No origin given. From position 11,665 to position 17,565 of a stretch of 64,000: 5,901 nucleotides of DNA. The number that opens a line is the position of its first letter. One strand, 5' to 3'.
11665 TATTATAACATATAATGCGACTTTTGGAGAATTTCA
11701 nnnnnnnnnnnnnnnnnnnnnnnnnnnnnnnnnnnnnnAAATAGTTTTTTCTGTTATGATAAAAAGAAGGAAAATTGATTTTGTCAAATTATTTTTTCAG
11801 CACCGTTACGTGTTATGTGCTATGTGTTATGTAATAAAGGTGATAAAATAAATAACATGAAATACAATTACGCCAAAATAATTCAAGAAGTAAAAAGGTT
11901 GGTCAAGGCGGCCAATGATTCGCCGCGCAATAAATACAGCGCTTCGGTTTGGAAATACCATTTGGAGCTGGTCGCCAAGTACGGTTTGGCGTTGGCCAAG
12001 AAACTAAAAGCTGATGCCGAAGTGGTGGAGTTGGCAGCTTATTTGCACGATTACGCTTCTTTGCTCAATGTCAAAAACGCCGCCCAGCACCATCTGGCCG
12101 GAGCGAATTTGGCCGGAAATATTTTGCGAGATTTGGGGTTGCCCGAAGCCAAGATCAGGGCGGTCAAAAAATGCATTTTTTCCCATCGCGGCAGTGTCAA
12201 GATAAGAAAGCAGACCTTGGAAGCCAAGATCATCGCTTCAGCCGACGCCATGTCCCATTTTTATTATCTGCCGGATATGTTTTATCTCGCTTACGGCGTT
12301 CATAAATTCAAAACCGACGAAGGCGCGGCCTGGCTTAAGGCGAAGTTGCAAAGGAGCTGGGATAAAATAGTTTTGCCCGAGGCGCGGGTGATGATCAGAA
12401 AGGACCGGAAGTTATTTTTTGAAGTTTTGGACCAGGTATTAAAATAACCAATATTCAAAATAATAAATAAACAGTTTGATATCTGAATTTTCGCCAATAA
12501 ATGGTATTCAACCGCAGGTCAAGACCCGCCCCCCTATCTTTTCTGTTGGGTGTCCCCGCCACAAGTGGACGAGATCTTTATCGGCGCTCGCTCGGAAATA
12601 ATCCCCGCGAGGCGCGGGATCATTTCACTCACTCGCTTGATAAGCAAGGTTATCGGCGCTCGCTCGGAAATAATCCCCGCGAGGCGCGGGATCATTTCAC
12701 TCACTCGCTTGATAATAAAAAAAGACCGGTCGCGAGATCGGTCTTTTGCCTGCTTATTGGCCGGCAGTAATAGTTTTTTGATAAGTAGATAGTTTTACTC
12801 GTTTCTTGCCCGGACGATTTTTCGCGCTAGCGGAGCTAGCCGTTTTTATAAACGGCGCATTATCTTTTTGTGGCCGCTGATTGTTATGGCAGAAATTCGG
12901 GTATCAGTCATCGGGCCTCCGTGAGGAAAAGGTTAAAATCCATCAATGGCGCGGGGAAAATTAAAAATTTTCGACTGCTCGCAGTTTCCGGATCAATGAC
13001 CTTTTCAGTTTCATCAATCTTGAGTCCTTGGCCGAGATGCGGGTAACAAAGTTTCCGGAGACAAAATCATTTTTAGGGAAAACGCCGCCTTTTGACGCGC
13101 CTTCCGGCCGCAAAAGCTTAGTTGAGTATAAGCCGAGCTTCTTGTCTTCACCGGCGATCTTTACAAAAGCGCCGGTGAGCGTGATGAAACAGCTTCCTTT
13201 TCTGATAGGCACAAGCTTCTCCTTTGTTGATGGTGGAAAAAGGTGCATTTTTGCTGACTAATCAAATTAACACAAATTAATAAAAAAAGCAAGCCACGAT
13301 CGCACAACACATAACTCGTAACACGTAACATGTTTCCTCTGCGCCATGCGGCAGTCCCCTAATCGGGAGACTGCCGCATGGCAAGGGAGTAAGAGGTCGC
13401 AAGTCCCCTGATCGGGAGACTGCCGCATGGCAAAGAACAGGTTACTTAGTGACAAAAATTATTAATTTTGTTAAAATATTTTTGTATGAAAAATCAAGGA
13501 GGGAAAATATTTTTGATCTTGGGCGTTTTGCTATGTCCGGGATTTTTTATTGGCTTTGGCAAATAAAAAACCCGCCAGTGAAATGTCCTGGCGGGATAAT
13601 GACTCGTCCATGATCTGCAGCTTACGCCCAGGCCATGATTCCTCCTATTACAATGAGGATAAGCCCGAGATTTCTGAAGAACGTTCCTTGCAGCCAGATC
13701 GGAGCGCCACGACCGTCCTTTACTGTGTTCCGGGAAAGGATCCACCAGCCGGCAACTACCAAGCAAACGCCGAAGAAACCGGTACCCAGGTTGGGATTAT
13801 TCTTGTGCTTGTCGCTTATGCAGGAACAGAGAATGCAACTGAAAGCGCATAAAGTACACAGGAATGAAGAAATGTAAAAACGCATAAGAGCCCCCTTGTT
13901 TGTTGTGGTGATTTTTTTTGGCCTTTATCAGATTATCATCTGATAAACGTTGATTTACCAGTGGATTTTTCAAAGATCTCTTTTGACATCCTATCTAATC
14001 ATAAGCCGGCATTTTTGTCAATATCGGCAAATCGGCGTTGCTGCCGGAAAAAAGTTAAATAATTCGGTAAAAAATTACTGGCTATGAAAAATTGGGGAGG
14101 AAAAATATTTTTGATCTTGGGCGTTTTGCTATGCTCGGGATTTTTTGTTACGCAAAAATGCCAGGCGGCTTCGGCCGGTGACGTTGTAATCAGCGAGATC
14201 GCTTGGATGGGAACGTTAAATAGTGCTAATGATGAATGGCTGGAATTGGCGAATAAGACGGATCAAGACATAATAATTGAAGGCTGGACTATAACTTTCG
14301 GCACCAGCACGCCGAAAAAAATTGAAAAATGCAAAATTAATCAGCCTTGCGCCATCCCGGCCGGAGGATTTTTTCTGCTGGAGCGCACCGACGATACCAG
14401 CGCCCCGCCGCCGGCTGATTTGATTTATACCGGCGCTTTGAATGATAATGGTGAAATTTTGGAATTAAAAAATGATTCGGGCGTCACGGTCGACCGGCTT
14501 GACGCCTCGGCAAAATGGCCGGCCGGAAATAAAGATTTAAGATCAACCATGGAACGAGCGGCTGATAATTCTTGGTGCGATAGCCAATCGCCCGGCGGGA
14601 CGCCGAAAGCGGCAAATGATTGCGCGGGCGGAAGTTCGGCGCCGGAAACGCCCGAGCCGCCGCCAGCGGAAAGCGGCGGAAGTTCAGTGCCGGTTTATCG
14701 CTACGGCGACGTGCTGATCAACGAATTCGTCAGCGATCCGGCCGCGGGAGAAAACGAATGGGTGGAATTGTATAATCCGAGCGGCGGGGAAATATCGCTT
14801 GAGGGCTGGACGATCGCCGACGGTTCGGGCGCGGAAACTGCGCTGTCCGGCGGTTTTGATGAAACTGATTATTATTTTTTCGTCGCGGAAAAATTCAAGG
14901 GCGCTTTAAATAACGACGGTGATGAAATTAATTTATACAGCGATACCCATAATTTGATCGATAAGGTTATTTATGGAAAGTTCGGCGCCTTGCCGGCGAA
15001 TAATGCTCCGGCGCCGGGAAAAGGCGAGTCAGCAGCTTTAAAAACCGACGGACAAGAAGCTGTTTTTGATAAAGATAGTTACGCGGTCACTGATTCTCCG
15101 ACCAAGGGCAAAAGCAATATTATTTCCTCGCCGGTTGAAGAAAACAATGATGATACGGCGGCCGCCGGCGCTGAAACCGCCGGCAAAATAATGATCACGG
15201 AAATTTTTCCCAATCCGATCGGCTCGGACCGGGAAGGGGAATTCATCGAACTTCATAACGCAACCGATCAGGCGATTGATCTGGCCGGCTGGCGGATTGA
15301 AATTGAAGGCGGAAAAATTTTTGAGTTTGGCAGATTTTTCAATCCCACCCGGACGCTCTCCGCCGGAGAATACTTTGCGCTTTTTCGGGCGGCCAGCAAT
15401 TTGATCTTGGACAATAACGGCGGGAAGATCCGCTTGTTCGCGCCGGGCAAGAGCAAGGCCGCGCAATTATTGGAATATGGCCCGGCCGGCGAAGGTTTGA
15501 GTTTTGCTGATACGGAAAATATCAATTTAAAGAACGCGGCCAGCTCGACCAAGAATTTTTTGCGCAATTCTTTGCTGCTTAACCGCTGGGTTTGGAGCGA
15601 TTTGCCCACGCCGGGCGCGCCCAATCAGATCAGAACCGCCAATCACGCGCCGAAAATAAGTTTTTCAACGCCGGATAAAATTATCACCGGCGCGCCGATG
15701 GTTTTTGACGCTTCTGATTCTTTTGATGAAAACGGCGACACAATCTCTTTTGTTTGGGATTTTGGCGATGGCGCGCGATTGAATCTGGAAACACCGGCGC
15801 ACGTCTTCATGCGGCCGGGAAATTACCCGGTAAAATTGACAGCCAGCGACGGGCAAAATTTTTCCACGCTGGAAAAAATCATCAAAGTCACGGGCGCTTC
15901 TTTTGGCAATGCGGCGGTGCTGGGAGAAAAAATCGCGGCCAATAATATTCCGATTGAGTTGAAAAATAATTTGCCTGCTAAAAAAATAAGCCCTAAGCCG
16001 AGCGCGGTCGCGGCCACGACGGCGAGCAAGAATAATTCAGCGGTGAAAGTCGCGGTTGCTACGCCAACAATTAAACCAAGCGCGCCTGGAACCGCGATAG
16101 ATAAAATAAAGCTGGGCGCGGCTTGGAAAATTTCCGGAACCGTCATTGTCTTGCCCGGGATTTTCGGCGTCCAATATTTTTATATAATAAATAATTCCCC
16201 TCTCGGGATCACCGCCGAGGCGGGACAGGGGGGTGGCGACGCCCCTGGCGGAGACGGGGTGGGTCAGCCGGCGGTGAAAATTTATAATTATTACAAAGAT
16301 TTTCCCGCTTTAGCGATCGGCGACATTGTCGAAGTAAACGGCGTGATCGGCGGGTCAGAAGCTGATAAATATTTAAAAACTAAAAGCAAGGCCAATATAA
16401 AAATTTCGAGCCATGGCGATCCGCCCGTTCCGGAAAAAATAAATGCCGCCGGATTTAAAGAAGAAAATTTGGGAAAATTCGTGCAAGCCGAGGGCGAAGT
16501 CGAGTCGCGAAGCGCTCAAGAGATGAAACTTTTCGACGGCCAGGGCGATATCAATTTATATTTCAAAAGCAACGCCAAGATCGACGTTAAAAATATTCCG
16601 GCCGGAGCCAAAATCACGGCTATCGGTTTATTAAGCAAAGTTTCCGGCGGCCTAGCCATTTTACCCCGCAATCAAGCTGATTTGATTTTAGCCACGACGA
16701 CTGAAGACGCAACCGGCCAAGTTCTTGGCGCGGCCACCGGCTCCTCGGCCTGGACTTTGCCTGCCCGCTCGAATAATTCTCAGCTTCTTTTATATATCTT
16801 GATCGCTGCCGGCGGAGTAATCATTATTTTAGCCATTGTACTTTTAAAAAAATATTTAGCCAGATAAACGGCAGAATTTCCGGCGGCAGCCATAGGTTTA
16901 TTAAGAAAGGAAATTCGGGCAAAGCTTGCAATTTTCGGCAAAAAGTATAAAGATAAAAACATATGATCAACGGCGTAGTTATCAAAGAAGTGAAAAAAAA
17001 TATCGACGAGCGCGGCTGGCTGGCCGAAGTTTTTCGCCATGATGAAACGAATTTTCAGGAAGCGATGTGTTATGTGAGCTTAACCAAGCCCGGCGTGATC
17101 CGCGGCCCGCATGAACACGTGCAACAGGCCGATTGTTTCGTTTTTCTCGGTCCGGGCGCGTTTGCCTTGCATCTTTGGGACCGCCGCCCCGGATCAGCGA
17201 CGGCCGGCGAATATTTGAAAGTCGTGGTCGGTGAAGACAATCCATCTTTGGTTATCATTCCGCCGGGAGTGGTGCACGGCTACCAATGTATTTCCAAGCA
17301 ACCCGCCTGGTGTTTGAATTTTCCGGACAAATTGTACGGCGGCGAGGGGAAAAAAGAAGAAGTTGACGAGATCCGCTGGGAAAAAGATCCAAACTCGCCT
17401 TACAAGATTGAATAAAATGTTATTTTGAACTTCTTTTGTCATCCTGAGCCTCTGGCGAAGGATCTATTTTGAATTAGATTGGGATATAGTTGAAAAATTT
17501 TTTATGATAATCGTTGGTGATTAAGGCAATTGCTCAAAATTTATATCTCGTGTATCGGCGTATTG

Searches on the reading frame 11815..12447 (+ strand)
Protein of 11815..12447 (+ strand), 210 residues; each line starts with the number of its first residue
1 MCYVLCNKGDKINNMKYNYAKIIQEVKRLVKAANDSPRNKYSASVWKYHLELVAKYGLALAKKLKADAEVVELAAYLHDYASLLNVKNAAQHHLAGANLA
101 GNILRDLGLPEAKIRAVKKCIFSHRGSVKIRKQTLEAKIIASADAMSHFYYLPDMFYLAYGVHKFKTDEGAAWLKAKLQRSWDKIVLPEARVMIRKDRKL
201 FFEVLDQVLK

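Call 55: search_protein_families(library=pfam, proteins=[window:11815-12447:+], max_evalue=0.001)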
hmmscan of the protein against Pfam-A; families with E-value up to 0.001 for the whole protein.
window:11815-12447:+ (210 aa): 1 family
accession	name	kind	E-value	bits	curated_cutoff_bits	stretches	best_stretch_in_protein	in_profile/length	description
PF01966.28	HD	-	3.4e-10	40.7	22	1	48-146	3-113/116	HD domain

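Call 104: find_homologous_proteins(query=window:11815-12447:+, max_evalue=1e-30)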
Query window:11815-12447:+ (210 aa): 67 proteins with E <= 1e-30 among 489 candidates.
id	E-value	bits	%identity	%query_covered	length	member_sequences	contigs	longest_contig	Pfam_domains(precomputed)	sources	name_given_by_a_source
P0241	1.9e-121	421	100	93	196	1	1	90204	PF01966.29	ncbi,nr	ncbi:MAG: HD domain-containing protein [Patescibacteria group bacterium]|nr:HD domain-containing pro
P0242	2.6e-107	375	82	100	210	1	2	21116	PF01966.29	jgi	jgi:predicted metal-dependent HD superfamily phosphohydrolase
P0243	2.8e-105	368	80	100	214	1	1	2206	PF01966.29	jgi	jgi:hypothetical protein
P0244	1.7e-94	333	78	93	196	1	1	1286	PF01966.29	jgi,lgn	-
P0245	2.5e-94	333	77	95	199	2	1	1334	PF01966.29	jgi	jgi:uncharacterized protein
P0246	6.8e-94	331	77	93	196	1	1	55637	PF01966.29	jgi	jgi:predicted metal-dependent HD superfamily phosphohydrolase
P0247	8.3e-94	331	78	93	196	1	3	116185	PF01966.29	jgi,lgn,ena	jgi:uncharacterized protein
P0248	2.0e-93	330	77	93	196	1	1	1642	PF01966.29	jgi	jgi:uncharacterized protein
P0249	1.4e-92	327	77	92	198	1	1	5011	PF01966.29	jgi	jgi:hypothetical protein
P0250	3.8e-92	326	78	93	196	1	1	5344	PF01966.29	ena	-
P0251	3.8e-92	326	76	93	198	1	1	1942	PF01966.29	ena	-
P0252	4.2e-92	325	76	95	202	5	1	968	PF01966.29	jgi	jgi:uncharacterized protein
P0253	1.5e-91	324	78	93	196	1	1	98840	PF01966.29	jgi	jgi:hypothetical protein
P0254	2.3e-91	323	78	93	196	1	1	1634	PF01966.29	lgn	-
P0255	1.5e-90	320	74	93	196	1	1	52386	PF01966.29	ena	-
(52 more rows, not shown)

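Call 105: find_encoding_contigs(protein=P0242, flank=4000, max_places=2)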
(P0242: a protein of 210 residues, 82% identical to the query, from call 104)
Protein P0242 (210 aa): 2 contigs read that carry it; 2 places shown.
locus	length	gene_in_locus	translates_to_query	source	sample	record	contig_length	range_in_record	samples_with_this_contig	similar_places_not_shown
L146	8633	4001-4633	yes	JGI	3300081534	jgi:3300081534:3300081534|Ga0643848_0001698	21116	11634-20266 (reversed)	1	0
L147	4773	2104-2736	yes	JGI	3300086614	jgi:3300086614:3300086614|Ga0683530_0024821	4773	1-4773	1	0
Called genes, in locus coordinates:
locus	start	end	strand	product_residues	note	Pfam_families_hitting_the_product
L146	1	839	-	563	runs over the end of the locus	?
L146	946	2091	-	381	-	PF00482:T2SSF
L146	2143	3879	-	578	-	PF05157:MshEN, PF00437:T2SSE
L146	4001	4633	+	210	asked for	PF01966:HD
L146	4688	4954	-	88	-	-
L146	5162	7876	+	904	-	PF00932:LTD, PF00801:PKD, PF18911:PKD_4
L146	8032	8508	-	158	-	PF08010:Phage_30_3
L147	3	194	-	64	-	?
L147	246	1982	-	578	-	PF05157:MshEN, PF00437:T2SSE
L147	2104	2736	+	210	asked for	PF01966:HD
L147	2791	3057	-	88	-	-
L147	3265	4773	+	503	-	?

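Call 106: find_encoding_contigs(protein=P0247, flank=4000, max_places=3)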
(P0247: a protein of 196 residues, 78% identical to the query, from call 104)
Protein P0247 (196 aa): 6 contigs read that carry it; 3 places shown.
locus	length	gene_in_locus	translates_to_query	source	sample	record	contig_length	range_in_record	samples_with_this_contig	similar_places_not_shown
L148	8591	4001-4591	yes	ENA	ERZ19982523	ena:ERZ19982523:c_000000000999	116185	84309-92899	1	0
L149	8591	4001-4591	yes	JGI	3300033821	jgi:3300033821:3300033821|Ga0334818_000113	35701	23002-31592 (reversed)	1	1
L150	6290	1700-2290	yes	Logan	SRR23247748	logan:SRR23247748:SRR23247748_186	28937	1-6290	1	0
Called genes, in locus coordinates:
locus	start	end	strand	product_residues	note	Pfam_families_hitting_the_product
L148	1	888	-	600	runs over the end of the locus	PF07963:N_methyl (weak), PF13620:CarboxypepD_reg (weak), PF13715:CarbopepD_reg_2 (faint), PF08308:PEGA (faint)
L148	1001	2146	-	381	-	PF00482:T2SSF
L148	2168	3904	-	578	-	PF05157:MshEN, PF00437:T2SSE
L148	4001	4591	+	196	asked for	PF01966:HD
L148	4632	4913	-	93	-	-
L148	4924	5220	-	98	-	-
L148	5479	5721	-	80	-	-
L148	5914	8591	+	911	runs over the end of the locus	PF00932:LTD, PF18911:PKD_4, PF00801:PKD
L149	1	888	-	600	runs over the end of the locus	PF07963:N_methyl (weak), PF13620:CarboxypepD_reg (weak), PF13715:CarbopepD_reg_2 (faint), PF08308:PEGA (faint)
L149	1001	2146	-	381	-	PF00482:T2SSF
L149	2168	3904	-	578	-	PF05157:MshEN, PF00437:T2SSE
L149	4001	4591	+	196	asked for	PF01966:HD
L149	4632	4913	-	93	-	-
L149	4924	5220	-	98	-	-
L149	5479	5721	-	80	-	-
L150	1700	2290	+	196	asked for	PF01966:HD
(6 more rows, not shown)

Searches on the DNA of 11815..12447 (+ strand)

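Call 108: search_with_rna_model(model_id=R1, sources=[L146, L147, L148, L149, L150], max_evalue=1, filters=off)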
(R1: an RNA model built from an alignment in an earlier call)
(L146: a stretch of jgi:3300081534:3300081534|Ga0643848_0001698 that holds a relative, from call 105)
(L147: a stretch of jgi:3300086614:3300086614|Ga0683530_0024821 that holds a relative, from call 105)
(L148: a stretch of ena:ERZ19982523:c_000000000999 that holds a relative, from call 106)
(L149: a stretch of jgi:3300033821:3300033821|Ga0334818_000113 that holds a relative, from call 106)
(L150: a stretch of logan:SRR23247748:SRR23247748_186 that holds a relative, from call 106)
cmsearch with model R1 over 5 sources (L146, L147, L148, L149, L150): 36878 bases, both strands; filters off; matches with E-value up to 1: 8.
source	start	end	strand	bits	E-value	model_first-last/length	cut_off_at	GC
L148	2555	2586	+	14.8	0.29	1-69/69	no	0.47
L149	2555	2586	+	14.8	0.29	1-69/69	no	0.47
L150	254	285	+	14.8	0.29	1-69/69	no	0.47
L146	2530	2561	+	14.5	0.36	1-69/69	no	0.53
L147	633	664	+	14.5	0.36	1-69/69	no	0.53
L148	7900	7984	+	13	0.8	1-69/69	no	0.49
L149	7900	7984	+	13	0.8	1-69/69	no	0.49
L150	5599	5683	+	13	0.8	1-69/69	no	0.49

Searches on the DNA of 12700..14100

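Call 46: search_rna_families(source=window, start=12700, end=14100, threshold=evalue, max_evalue=1)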
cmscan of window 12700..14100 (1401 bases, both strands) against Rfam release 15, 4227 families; matches with E-value up to 1: 10.
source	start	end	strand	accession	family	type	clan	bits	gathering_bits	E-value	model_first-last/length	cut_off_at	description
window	12712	12871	+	RF01808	MicX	Gene; sRNA;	-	25.3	75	0.0038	1-194/194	no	MicX Vibrio cholerae sRNA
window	12709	12801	-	RF00121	MicC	Gene; sRNA;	-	25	90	0.46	1-123/123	no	MicC RNA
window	13273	13495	-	RF00885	MIR821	Gene; miRNA;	-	22.8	249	0.11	1-275/275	no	MIR821 microRNA precursor family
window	12712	12780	+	RF00444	PrrF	Gene; sRNA;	-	21.4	90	0.72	24-150/150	no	PrrF RNA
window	13516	13614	+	RF04262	MIR1319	Gene; miRNA;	-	20.7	116.6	0.94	1-119/119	no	MIR1319 microRNA precursor family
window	13148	13178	+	RF04201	MIR7510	Gene; miRNA;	-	20.2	93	0.68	24-54/79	no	MIR7510 microRNA precursor family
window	13345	13429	+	RF03324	mir-1288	Gene; miRNA;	-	20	70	0.46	1-74/74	no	mir-1288 microRNA precursor family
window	13563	13670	-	RF02837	anti-hemB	Gene; sRNA;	-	19.2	49.5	0.13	1-81/81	no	Burkholderia RNA 7 (anti-hemB)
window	13259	13444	-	RF02532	MNV_3UTR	Cis-reg;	-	19.1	70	0.13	1-222/222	no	Murine norovirus 3'UTR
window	13470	13600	+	RF02901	AaHKsRNA41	Gene; sRNA;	-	15.8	97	0.85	1-187/187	no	Aggregatibacter sRNA 41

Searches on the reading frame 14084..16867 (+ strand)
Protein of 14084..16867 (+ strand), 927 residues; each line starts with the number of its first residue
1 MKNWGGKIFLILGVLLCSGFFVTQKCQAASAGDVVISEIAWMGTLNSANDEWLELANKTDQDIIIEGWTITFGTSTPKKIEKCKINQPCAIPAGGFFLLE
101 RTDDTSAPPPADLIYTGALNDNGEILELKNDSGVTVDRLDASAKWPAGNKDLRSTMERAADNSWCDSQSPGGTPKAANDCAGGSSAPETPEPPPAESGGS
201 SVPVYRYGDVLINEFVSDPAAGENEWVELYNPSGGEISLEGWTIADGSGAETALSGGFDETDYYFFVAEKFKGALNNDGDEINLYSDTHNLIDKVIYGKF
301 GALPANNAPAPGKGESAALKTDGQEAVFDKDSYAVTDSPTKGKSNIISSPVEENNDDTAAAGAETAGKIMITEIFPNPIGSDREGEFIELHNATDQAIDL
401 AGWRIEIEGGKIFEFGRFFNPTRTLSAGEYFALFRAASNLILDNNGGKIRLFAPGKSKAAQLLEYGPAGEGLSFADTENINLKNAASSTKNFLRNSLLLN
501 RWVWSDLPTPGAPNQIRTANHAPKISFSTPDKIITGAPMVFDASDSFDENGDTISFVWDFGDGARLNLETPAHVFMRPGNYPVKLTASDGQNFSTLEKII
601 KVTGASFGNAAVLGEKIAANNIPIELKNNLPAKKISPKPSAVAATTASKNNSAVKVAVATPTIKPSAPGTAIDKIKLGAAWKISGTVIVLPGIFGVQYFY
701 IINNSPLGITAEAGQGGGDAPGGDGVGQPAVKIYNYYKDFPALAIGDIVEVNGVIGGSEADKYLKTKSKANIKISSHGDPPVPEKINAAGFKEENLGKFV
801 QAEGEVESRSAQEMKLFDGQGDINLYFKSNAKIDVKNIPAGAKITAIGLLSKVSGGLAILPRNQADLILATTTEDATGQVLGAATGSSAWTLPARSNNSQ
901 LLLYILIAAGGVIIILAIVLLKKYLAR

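Call 56: search_protein_families(library=pfam, proteins=[window:14084-16867:+], max_evalue=0.001)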
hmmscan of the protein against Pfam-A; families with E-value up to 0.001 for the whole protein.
window:14084-16867:+ (927 aa): 3 families
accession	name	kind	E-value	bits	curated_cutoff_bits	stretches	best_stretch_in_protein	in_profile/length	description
PF00932.25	LTD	-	1.5e-44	151.3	34.3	3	206-298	4-108/109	Lamin Tail Domain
PF18911.6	PKD_4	-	5.4e-20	71.7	27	1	520-603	1-84/85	PKD domain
PF00801.26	PKD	-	3.5e-10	40.2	23.5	1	534-596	12-74/80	PKD domain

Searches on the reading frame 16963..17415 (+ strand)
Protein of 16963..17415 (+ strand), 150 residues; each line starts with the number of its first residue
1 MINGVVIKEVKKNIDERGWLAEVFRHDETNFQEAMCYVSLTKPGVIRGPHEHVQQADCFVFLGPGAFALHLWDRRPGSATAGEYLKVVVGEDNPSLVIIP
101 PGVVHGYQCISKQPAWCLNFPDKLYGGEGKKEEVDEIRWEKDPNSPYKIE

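Call 56: search_protein_families(library=pfam, proteins=[window:16963-17415:+], max_evalue=0.001)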
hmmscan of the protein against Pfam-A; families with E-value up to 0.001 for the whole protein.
window:16963-17415:+ (150 aa): 3 families
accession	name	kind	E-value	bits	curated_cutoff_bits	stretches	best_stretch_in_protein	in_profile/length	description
PF00908.23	dTDP_sugar_isom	-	2.1e-14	54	27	1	2-117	4-126/168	dTDP-4-dehydrorhamnose 3,5-epimerase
PF14667.12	Polysacc_synt_C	-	9e-08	32.7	28.7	1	14-123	2-101/111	Polysaccharide biosynthesis C-terminal domain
PF05523.17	FdtA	-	0.00016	21.9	23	1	5-75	3-73/131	WxcM-like, C-terminal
